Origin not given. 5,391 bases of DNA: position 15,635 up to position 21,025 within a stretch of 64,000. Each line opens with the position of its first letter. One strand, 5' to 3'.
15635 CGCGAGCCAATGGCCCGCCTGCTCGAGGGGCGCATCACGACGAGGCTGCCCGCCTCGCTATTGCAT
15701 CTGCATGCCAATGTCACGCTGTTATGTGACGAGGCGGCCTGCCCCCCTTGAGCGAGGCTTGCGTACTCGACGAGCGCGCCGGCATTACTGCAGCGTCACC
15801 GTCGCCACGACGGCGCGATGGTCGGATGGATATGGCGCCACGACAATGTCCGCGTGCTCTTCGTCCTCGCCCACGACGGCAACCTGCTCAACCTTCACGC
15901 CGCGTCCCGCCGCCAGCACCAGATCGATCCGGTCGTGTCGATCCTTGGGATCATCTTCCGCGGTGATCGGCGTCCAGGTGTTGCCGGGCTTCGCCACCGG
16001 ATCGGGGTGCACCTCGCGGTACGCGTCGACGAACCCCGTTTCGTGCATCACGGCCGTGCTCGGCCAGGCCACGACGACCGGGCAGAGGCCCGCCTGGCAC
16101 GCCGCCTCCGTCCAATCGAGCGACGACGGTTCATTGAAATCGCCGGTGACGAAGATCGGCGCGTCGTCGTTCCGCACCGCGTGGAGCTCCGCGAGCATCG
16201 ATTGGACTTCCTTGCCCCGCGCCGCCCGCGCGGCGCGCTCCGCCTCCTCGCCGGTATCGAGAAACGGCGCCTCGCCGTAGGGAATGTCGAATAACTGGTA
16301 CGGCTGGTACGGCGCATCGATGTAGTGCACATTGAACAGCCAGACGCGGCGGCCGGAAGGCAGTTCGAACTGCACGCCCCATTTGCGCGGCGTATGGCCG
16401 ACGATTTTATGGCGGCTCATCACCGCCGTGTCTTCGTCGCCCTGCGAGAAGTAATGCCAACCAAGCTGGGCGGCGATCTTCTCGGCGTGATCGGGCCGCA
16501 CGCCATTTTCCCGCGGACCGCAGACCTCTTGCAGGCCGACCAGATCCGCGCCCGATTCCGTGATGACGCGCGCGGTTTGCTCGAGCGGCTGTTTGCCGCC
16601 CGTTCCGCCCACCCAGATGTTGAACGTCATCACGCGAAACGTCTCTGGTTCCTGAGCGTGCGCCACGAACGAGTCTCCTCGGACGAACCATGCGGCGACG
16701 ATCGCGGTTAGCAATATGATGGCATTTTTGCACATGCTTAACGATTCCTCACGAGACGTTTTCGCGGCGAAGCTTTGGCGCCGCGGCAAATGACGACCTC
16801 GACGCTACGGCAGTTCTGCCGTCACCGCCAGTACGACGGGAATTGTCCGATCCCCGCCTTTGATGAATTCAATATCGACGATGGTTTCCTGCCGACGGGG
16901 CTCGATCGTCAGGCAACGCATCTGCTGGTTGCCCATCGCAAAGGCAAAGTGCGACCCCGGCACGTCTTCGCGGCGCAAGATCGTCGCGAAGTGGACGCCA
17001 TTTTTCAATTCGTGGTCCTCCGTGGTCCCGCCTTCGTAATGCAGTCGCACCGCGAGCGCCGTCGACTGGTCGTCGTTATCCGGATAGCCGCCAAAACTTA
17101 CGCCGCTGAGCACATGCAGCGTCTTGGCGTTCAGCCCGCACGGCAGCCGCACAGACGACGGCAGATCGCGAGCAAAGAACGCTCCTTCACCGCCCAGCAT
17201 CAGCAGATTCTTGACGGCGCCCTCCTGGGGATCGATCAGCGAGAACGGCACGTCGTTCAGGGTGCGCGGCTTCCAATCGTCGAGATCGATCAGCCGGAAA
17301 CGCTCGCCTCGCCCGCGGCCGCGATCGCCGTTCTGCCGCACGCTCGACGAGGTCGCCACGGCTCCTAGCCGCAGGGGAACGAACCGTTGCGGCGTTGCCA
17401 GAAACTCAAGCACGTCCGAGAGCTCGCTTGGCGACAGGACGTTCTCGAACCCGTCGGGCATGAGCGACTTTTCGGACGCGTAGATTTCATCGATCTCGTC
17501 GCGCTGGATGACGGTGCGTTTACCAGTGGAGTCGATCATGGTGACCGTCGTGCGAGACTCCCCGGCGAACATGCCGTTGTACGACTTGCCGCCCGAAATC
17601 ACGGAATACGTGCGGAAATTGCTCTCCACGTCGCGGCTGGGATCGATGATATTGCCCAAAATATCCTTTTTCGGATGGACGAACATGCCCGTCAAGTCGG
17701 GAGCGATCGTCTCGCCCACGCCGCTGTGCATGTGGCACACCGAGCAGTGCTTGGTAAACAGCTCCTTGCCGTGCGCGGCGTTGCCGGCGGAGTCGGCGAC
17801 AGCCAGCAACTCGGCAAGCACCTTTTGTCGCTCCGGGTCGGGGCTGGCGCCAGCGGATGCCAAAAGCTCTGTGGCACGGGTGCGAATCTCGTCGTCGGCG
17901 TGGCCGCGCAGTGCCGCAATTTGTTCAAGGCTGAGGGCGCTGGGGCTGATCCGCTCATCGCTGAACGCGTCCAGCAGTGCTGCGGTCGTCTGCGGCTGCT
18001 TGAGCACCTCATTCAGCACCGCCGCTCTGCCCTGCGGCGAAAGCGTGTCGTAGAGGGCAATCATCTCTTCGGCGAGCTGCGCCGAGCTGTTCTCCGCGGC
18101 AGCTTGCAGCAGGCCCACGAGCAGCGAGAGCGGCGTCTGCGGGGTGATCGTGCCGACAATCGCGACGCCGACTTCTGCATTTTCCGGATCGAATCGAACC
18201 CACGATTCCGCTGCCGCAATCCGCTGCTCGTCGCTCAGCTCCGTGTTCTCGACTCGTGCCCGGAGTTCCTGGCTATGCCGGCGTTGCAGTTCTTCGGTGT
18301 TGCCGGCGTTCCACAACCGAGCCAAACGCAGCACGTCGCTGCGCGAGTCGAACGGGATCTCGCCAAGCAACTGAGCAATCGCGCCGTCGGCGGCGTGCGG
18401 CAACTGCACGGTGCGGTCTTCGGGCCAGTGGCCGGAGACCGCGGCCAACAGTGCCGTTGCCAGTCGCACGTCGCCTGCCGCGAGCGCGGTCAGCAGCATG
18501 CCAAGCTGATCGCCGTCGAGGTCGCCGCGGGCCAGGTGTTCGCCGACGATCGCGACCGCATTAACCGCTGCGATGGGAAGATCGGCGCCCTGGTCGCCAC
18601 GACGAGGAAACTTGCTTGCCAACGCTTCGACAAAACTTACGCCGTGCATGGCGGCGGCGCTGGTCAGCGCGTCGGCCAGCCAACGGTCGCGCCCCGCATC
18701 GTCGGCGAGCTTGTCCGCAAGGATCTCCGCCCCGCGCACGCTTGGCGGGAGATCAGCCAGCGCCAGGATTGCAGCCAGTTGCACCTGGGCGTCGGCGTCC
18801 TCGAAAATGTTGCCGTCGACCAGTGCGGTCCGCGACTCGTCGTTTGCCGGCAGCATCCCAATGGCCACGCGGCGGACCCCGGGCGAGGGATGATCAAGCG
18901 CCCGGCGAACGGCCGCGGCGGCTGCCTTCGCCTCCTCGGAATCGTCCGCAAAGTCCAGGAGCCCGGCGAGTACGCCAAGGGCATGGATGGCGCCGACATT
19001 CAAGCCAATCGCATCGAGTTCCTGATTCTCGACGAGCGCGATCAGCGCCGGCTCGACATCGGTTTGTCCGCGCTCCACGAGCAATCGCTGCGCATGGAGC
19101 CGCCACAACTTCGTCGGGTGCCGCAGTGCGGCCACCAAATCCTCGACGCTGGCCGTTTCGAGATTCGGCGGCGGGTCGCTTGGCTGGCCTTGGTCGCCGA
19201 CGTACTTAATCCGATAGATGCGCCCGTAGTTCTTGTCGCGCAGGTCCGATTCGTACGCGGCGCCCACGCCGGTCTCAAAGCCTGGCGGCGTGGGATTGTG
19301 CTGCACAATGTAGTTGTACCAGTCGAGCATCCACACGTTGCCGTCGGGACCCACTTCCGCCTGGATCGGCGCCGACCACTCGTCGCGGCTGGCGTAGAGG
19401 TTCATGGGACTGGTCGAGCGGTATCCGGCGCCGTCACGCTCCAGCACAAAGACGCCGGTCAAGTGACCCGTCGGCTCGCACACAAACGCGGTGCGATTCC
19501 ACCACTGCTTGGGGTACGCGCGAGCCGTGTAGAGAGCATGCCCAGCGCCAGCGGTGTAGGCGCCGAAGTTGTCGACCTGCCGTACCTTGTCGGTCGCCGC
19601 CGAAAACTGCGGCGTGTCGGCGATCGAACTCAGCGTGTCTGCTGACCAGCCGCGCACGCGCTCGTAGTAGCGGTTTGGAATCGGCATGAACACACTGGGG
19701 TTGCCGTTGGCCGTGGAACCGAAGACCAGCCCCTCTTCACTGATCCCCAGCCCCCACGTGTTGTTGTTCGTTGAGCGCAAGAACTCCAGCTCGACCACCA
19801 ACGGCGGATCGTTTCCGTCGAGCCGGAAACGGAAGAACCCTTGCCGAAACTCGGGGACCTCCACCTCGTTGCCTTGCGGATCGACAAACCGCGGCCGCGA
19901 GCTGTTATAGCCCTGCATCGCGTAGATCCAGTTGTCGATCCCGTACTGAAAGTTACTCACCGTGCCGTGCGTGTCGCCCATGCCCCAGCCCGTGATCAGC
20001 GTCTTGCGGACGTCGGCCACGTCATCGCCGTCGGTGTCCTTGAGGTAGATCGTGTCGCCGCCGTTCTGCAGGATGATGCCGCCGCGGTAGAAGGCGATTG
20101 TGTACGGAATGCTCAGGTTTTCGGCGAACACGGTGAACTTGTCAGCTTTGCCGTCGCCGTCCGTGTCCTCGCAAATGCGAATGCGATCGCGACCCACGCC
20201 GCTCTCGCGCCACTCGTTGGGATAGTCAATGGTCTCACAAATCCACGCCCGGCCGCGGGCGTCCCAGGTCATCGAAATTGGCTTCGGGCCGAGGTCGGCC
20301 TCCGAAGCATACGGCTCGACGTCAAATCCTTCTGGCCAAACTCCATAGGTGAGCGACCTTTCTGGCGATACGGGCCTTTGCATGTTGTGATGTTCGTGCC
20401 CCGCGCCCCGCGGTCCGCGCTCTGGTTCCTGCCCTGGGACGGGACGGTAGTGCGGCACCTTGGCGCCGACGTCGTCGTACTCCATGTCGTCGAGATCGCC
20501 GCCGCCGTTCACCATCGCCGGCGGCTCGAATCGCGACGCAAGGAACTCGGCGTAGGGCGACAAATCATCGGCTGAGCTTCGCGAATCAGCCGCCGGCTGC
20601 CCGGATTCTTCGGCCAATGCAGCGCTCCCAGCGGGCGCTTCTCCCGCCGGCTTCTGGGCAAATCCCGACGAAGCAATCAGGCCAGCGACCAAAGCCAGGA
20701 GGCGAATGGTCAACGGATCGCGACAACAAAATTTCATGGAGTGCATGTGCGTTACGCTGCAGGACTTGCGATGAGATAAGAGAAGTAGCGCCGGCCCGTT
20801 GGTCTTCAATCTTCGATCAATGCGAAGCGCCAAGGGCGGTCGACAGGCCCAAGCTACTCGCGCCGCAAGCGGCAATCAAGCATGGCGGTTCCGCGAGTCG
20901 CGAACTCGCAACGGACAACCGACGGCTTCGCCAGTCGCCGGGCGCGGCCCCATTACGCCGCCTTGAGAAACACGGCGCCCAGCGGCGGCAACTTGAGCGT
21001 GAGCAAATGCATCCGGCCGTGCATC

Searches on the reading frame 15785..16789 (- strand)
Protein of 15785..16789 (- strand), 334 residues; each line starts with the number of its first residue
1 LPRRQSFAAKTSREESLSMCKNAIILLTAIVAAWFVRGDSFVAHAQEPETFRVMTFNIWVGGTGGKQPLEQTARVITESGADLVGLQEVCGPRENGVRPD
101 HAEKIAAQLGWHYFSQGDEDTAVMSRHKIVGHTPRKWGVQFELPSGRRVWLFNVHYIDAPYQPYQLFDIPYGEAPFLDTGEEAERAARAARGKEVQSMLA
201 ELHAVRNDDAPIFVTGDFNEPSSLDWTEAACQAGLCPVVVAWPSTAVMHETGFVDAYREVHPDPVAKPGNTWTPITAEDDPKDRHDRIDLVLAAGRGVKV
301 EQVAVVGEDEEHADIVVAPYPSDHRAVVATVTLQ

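Call 4: search_protein_families(library=pfam, proteins=[window:15785-16789:-])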
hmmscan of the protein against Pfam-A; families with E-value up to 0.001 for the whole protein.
window:15785-16789:- (334 aa): 1 family
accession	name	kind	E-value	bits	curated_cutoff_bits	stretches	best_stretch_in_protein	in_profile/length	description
PF03372.29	Exo_endo_phos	-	5.4e-18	66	24.5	1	54-324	1-225/225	Endonuclease/Exonuclease/phosphatase family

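Call 5: search_protein_families(library=ncbifam, proteins=[window:15785-16789:-])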
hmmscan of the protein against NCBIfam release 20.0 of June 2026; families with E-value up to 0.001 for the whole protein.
window:15785-16789:- (334 aa): 1 family
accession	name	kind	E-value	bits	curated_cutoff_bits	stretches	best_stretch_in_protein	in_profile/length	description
TIGR00633.1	xth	equivalog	2e-05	24.2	99.05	1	73-330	20-253/255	exodeoxyribonuclease III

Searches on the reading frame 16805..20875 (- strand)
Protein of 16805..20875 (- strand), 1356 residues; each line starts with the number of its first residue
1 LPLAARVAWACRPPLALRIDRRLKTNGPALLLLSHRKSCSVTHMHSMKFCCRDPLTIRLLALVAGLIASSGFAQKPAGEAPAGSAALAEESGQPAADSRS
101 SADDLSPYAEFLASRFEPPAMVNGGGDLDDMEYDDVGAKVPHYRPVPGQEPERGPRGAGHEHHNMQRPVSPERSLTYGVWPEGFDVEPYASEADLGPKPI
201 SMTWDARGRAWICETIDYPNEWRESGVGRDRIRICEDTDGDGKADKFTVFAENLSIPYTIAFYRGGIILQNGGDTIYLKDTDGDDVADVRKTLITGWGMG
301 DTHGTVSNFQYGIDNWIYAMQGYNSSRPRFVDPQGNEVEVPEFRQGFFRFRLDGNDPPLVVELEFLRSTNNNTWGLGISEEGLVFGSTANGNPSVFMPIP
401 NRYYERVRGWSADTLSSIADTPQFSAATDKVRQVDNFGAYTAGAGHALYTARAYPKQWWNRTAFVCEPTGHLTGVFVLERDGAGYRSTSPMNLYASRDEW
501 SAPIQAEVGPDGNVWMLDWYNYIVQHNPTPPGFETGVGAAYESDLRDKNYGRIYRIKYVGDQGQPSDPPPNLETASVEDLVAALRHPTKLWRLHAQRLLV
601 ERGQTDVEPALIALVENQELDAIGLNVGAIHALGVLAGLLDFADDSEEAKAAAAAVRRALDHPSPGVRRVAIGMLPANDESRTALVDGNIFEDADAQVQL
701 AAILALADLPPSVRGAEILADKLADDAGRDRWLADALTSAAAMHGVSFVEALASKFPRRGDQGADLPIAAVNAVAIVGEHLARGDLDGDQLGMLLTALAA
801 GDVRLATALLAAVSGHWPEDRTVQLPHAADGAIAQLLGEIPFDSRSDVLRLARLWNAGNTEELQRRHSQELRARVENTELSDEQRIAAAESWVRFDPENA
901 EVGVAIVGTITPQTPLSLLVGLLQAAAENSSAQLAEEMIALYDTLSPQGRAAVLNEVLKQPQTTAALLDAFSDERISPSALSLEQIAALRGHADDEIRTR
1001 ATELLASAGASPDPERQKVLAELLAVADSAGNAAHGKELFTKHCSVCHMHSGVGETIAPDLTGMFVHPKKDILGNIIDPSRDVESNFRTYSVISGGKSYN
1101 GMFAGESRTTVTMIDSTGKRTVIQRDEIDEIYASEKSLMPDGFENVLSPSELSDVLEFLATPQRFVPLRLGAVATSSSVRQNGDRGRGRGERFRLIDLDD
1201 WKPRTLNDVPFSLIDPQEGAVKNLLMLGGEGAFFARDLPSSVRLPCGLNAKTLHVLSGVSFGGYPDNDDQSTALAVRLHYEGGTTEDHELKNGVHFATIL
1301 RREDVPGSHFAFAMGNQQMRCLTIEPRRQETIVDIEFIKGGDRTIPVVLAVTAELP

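Call 80: search_protein_families(library=pfam, proteins=[window:16805-20875:-], max_evalue=0.001)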
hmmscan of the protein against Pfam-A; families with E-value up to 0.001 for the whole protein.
window:16805-20875:- (1356 aa): 4 families
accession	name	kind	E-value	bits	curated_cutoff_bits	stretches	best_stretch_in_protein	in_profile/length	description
PF23500.1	DUF7133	-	8.9e-107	358.2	27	1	170-558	1-383/385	Domain of unknown function (DUF7133)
PF00034.26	Cytochrom_C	-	1.9e-05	26.3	21.3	1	1033-1078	1-47/90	Cytochrome c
PF13442.11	Cytochrome_CBB3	-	0.00031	21.4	27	0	1032-1072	2-37/68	Cytochrome C oxidase, cbb3-type, subunit III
PF13646.12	HEAT_2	-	0.00054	20.6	27.7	0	659-736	7-86/88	HEAT repeats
